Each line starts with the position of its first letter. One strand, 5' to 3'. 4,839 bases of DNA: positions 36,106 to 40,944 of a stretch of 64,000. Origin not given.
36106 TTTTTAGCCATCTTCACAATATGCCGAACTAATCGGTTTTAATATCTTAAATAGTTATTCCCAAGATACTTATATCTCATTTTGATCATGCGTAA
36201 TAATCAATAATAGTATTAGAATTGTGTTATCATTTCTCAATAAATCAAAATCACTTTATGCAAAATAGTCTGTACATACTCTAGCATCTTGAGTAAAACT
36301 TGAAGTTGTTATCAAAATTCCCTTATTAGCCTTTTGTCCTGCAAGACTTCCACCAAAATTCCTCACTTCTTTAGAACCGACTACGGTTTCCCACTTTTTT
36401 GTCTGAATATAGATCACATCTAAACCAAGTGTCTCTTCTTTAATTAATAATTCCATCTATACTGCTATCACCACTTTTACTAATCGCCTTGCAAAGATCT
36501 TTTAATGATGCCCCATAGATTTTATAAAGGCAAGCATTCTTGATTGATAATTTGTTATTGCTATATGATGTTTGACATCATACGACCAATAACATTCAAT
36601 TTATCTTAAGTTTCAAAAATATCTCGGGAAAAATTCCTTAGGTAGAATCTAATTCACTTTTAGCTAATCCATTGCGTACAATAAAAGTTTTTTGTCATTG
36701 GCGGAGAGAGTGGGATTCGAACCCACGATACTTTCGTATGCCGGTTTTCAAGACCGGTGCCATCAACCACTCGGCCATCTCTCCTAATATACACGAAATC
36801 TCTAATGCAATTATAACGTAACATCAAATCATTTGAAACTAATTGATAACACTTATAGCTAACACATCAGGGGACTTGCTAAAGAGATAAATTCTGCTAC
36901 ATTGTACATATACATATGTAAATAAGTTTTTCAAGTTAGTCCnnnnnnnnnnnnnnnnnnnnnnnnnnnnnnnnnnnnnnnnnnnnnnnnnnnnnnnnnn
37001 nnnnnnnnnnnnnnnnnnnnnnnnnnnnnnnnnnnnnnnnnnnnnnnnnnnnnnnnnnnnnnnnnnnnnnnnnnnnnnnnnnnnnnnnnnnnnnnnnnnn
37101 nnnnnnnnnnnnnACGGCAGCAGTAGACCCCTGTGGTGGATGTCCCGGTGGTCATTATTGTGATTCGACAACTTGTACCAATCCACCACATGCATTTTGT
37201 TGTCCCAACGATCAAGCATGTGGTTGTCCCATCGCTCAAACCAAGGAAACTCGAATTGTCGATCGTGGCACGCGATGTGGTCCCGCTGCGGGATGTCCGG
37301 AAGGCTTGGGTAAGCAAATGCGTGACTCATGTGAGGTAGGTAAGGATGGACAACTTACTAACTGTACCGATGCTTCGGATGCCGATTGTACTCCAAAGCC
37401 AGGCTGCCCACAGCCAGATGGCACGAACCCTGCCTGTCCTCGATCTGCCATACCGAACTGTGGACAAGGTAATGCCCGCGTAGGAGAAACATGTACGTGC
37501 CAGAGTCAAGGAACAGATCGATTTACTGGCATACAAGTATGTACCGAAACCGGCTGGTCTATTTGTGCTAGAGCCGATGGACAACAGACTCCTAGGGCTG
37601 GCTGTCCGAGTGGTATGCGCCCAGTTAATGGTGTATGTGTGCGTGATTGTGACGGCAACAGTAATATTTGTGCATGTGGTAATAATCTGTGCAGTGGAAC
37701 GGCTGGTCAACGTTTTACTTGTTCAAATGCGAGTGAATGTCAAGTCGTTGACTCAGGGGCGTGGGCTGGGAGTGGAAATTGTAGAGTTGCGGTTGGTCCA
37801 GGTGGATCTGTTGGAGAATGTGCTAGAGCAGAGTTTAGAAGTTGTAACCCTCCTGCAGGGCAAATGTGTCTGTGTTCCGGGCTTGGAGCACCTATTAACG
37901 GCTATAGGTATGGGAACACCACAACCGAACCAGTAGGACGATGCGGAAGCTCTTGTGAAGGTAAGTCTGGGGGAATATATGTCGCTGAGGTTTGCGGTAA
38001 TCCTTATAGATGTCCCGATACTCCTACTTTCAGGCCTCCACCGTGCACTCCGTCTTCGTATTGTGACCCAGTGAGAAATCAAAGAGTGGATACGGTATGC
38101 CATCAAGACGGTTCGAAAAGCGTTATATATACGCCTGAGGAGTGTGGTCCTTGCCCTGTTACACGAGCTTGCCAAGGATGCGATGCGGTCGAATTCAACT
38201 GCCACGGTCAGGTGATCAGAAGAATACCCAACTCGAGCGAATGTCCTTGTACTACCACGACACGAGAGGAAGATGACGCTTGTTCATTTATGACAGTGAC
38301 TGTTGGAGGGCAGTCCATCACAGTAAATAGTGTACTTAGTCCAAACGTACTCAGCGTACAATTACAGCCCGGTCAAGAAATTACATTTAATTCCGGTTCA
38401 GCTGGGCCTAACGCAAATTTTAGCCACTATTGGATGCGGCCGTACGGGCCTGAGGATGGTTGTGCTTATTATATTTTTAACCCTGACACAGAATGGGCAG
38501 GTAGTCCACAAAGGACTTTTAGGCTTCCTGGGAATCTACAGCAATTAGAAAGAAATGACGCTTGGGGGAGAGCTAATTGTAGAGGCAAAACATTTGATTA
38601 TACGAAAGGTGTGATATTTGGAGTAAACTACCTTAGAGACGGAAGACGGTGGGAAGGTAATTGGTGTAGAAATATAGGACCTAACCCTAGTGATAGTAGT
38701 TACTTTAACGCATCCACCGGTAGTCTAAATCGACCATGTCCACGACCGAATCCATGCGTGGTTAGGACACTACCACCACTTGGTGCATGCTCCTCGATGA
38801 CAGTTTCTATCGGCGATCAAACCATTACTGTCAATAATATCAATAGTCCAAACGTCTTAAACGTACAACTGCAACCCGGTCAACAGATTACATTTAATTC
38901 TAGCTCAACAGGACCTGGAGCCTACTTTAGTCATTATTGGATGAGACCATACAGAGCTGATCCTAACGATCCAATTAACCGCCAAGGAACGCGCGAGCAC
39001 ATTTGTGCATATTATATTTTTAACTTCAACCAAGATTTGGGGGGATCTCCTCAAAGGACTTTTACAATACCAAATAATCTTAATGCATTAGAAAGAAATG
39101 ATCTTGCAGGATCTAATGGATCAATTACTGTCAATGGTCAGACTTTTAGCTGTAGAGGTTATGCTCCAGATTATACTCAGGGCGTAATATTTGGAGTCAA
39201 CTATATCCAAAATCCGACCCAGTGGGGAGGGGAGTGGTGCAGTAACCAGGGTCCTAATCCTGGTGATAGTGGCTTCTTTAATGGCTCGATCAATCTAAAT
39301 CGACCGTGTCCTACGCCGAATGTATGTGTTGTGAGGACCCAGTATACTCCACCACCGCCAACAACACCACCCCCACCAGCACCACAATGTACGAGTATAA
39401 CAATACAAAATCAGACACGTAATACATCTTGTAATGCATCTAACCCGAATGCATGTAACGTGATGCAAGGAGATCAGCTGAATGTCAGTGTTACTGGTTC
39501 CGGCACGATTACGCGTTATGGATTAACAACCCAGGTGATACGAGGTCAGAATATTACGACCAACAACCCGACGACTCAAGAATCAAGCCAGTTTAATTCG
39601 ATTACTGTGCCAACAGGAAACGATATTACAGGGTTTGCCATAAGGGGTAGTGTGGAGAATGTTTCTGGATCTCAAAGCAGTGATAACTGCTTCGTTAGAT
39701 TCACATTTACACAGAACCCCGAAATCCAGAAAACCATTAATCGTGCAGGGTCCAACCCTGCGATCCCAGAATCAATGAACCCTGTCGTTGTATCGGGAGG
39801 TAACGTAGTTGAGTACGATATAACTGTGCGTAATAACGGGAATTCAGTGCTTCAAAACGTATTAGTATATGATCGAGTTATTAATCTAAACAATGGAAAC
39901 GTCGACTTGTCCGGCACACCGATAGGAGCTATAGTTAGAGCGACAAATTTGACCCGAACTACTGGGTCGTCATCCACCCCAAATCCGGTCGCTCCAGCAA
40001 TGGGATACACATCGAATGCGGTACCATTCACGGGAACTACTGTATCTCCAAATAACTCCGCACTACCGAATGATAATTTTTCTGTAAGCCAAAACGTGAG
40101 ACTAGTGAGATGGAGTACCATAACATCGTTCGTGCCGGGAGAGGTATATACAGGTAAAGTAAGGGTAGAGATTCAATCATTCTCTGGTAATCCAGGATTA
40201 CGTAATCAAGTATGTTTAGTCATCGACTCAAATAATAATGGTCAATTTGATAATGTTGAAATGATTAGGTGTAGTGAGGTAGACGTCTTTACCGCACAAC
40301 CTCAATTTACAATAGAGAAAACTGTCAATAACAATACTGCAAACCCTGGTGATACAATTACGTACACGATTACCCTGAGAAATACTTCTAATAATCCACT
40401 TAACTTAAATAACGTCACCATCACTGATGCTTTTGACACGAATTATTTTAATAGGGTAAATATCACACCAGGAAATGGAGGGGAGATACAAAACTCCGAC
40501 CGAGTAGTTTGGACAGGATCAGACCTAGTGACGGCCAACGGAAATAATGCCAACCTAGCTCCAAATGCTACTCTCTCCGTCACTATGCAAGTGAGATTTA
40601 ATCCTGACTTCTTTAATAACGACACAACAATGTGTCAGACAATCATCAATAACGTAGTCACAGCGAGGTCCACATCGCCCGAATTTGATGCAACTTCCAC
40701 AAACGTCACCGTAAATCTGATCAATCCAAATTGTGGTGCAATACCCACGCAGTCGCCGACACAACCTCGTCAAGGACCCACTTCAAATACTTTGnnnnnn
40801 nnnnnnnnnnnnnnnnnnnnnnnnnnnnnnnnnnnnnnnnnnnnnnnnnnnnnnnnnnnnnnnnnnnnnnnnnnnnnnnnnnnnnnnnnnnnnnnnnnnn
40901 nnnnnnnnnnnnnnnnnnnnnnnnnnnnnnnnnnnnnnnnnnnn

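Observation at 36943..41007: Giant cysteine-rich, sortase-signal-bearing surface protein with higher GC than its surroundings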

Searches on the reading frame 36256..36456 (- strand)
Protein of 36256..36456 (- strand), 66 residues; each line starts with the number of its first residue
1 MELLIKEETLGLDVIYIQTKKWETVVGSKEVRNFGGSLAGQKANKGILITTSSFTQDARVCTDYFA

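Call 38: search_protein_families(library=pfam, proteins=[window:36256-36456:-], max_evalue=10)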
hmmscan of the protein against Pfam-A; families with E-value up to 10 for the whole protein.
window:36256-36456:- (66 aa): 4 families
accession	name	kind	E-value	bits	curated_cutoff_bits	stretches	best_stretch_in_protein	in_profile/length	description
PF04471.18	Mrr_cat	-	7.7e-16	58.7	21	1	3-59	38-94/115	Restriction endonuclease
PF22722.2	NA-iREase1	-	2.2e-06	28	27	1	13-59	41-85/106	NACHT-associated inactive Restriction Endonuclease 1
PF13156.12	Mrr_cat_2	-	0.13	12.6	22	1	14-58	44-91/127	Restriction endonuclease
PF10356.15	RRG7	-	0.15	11.9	22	1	15-59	87-137/185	Required for respiratory growth protein 7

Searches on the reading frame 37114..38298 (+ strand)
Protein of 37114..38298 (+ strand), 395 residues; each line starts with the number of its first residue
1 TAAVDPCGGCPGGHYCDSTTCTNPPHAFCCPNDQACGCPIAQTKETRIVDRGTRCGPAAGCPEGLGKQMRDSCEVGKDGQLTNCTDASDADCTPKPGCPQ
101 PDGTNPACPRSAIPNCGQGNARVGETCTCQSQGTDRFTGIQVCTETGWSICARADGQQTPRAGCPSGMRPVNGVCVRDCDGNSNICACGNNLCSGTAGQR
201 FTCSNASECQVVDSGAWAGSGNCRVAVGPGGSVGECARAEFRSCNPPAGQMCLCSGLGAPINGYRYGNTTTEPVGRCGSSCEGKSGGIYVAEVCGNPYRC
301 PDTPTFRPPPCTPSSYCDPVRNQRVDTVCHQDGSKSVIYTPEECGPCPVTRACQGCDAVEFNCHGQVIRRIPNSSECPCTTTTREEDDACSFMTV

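Call 38: search_protein_families(library=pfam, proteins=[window:37114-38298:+], max_evalue=10)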
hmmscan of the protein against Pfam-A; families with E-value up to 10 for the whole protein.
window:37114-38298:+ (395 aa): 1 family
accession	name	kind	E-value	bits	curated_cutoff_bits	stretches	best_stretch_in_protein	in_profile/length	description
PF21706.3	FCSD_central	-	3.2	8.3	27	1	285-305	13-33/116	Sulfide dehydrogenase [flavocytochrome c] flavoprotein chain, central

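Call 43: predict_structure(alignment_id=A4)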
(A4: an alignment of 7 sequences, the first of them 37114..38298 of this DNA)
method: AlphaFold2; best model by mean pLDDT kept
length: 395 residues; sequences in the alignment: 7
mean_pLDDT: 69.2   pTM: 0.34
mean pLDDT of the five models: 69.2, 66.4, 66.3, 65.1, 64.4
residues with pLDDT >= 90: 0; 70-90: 227; 50-70: 118; < 50: 50
segments of 3 or more residues with pLDDT < 50: 1-4, 22-25, 37-44, 157-161, 306-310, 381-395
pLDDT, mean of each block of 10 residues (from residue 1): 53 61 54 50 58 81 82 74 81 72 73 85 76 57 72 47 63 69 75 62 77 60 75 72 79 85 84 77 68 75 53 74 79 73 72 82 80 71 39 37
secondary structure, 60 per line:
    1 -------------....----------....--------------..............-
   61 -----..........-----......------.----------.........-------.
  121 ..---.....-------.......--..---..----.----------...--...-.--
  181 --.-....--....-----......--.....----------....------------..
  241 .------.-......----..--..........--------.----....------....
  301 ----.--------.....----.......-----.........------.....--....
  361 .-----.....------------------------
elements in order: E14-17 E28-31 E46-55 H56-59 E66-75 E81-86 E104-109 E120-122 E126-130 E138-144 E169-171 E174-176 E185-188 E191-194 E200-205 E208-212 E223-226 E239-241 E250-255 E264-273 E287-290 E297-300 E314-318 E323-329 E335-343 E350-354 E357-361 E367-371

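Call 56: fold_search(model_id=the predicted structure, library=pdb)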
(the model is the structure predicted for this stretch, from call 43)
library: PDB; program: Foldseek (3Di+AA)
matches with E <= 10: 407; with E <= 0.001: 0
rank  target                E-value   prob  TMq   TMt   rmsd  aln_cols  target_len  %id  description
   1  3ei1_A                6.3e-02  0.06  0.09  0.05  22.7       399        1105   10  Structure of hsDDB1-drDDB2 bound to a 14 bp 6-4 photoproduct containing DNA-duplex (released 2009-01-20)
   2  6ud7_B                7.9e-02  0.06  0.11  0.08  23.2       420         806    8  Crystal structure of full-length human DCAF15-DDB1(deltaBPB)-DDA1-RBM39 in complex with indisulam (released 2019-12-18)
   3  4v0m_B                9.3e-02  0.08  0.11  0.13  20.7       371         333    9  Crystal structure of BBS1N in complex with ARL6DN (released 2014-11-19)
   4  4mtk_A                1.0e-01  0.11  0.07  0.05  20.0       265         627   10  Crystal structure of PA0091 VgrG1, the central spike of the Type VI Secretion System (released 2014-10-01)
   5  4uhv_B                1.4e-01  0.08  0.07  0.05  20.8       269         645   10  The structure of VgrG1, the needle tip of the bacterial Type VI Secretion System (released 2016-01-27)
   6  4d0k_A                1.5e-01  0.06  0.09  0.11  22.7       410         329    9  Complex of Chaetomium thermophilum PAN2 (WD40-CS1) with PAN3 (C-term) (released 2014-06-04)
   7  9iz9_F                1.7e-01  0.03  0.09  0.08  29.8       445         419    8  VLP structure of Chikungunya virus complexed with C37 Fab, 2f block. (released 2025-08-06)
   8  8ajm_A                1.9e-01  0.04  0.10  0.05  21.7       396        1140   10  Structure of human DDB1-DCAF12 in complex with the C-terminus of CCT5 (released 2022-11-09)
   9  4uhv_A                1.9e-01  0.02  0.08  0.06  36.9       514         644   10  The structure of VgrG1, the needle tip of the bacterial Type VI Secretion System (released 2016-01-27)
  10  7bnq_B                2.4e-01  0.05  0.11  0.11  21.4       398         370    8  Lateral-closed conformation of the lid-locked BAM complex (BamA E435C S665C, BamBDCE) by cryoEM (released 2021-06-02)
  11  5cxf_B                3.0e-01  0.13  0.08  0.06  24.2       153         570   16  Crystal structure of the extracellular domain of glycoprotein B from Human Cytomegalovirus (released 2015-10-28)
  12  4qrj_A                3.5e-01  0.07  0.14  0.15  22.4       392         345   11  Crystal structure of a putative 6-phosphogluconolactonase (BACUNI_04672) from Bacteroides uniformis ATCC 8492 at 2.20  (released 2014-07-23)
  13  6t1p_A                3.7e-01  0.04  0.09  0.04  19.2       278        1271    9  ASR Alternansucrase in complex with isomaltononaose (released 2020-06-17)
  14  6q0r_A                3.9e-01  0.04  0.10  0.07  21.9       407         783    8  Structure of DDB1-DDA1-DCAF15 complex bound to E7820 and RBM39 (released 2019-11-13)
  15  5yvq_A                4.1e-01  0.02  0.08  0.08  35.4       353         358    8  Complex of Mu phage tail fiber and its chaperone (released 2019-05-22)
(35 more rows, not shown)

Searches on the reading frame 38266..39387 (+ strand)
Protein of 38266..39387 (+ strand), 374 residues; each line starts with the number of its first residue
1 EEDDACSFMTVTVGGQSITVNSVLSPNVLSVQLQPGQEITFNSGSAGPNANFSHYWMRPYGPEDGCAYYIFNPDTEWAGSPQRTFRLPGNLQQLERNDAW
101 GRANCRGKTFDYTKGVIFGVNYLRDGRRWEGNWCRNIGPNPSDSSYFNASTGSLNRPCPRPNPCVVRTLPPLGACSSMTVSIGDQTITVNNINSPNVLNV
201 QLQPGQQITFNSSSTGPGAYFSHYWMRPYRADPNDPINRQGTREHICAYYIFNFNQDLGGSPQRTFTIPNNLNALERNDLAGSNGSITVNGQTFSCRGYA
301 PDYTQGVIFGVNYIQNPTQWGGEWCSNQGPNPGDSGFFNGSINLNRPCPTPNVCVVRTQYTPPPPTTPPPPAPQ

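Call 38: search_protein_families(library=pfam, proteins=[window:38266-39387:+], max_evalue=10)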
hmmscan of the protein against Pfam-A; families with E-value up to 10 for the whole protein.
window:38266-39387:+ (374 aa): 3 families
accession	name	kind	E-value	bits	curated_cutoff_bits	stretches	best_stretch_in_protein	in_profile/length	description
PF06536.16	Av_adeno_fibre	-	0.0016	18.7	22.7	1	179-210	17-44/56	Avian adenovirus fibre, N-terminal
PF17758.7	Prot_ATP_ID_OB_N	-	0.025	14.7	23.4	1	11-44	17-48/62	Proteasomal ATPase OB N-terminal domain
PF18914.6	DUF5666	-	0.05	14.3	27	0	283-295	8-20/60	Domain of unknown function (DUF5666)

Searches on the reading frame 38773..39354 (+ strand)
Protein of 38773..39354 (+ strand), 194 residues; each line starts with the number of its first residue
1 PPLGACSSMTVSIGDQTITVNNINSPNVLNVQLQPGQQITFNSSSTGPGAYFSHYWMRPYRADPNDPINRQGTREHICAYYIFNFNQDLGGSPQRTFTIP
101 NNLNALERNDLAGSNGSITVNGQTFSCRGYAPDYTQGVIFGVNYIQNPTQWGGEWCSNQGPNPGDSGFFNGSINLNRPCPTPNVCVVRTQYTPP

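Call 40: predict_structure(alignment_id=A3)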
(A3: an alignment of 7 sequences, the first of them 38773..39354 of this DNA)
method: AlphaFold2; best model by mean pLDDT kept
length: 194 residues; sequences in the alignment: 7
mean_pLDDT: 83.6   pTM: 0.81
mean pLDDT of the five models: 83.6, 82.9, 80.8, 78.4, 76.6
residues with pLDDT >= 90: 49; 70-90: 123; 50-70: 19; < 50: 3
segments of 3 or more residues with pLDDT < 50: none
pLDDT, mean of each block of 10 residues (from residue 1): 78 94 91 92 84 89 88 87 66 88 81 76 84 88 77 78 86 82 87 64
secondary structure, 60 per line:
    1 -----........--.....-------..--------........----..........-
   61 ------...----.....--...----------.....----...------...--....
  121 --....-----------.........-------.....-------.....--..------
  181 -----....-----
elements in order: E6-13 E16-20 E38-45 E50-59 H74-78 E81-83 E94-98 E117-120 E123-126 E138-146 E154-158 E166-170 E186-189

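Call 77: fold_search(model_id=the predicted structure, library=viral)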
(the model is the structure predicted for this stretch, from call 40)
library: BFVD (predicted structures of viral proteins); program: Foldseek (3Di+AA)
matches with E <= 10: 448; with E <= 0.001: 0
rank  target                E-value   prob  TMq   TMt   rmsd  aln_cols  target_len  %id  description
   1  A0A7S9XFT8            2.5e-02  0.77  0.30  0.28   8.4       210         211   10  Uncharacterized protein [Virus NIOZ-UU159]
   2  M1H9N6                4.9e-02  0.28  0.24  0.17  10.4       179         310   17  (no name in the UniProt tables at hand)
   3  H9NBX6                1.0e-01  0.18  0.25  0.07  14.9       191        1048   14  (no name in the UniProt tables at hand)
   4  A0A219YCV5            1.0e-01  0.16  0.23  0.15  12.3       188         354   10  Tail fiber protein [Aeromonas phage 65.2]
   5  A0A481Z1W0            1.2e-01  0.12  0.22  0.11  14.8       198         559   12  Uncharacterized protein [Pithovirus LCPAC001]
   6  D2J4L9                1.2e-01  0.14  0.25  0.25  13.9       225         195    9  PrGVORF52 [Pieris rapae granulovirus Wuhan]
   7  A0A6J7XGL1            1.4e-01  0.06  0.16  0.05  25.5       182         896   12  Uncharacterized protein [uncultured Caudovirales phage]
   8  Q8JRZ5                1.4e-01  0.14  0.25  0.26  13.7       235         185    8  Uncharacterized protein [Phthorimaea operculella granulovirus]
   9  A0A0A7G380            1.5e-01  0.10  0.20  0.17  16.5       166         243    8  Glycoprotein C (Fragment) [Canid alphaherpesvirus 1]
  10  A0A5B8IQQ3            1.6e-01  0.16  0.22  0.18  11.5       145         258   11  Uncharacterized protein [Mimiviridae sp. ChoanoV1]
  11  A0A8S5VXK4            1.8e-01  0.33  0.28  0.17   9.4       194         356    8  (no name in the UniProt tables at hand)
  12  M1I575                1.8e-01  0.16  0.25  0.12  15.7       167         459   14  (no name in the UniProt tables at hand)
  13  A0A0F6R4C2            2.2e-01  0.11  0.22  0.18  14.8       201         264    9  A118 [Rat cytomegalovirus ALL-03]
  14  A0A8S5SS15            2.2e-01  0.06  0.15  0.07  20.2       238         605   10  Baseplate protein [Siphoviridae sp. ct5wd11]
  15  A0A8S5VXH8            2.3e-01  0.33  0.20  0.21   8.3       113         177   12  (no name in the UniProt tables at hand)
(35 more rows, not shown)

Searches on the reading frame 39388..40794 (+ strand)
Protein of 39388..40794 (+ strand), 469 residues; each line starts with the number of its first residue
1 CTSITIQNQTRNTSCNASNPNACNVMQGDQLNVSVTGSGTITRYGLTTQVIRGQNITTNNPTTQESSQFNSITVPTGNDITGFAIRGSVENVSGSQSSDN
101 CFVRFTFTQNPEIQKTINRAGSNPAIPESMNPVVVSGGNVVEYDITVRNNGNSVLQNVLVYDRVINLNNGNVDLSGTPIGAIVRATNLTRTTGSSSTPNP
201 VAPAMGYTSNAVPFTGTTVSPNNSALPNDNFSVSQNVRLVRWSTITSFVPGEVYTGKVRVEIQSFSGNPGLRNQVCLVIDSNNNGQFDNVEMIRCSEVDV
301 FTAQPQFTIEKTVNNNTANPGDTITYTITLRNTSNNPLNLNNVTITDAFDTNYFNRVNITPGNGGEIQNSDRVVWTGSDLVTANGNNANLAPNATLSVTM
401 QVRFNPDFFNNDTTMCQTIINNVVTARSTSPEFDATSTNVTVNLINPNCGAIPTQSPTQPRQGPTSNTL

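Call 37: search_solved_structures(query=window:39388-40794:+, max_evalue=1, show_alignments=3)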
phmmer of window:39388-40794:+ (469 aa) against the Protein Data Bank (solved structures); distinct sequences matched with E-value up to 1: 0.
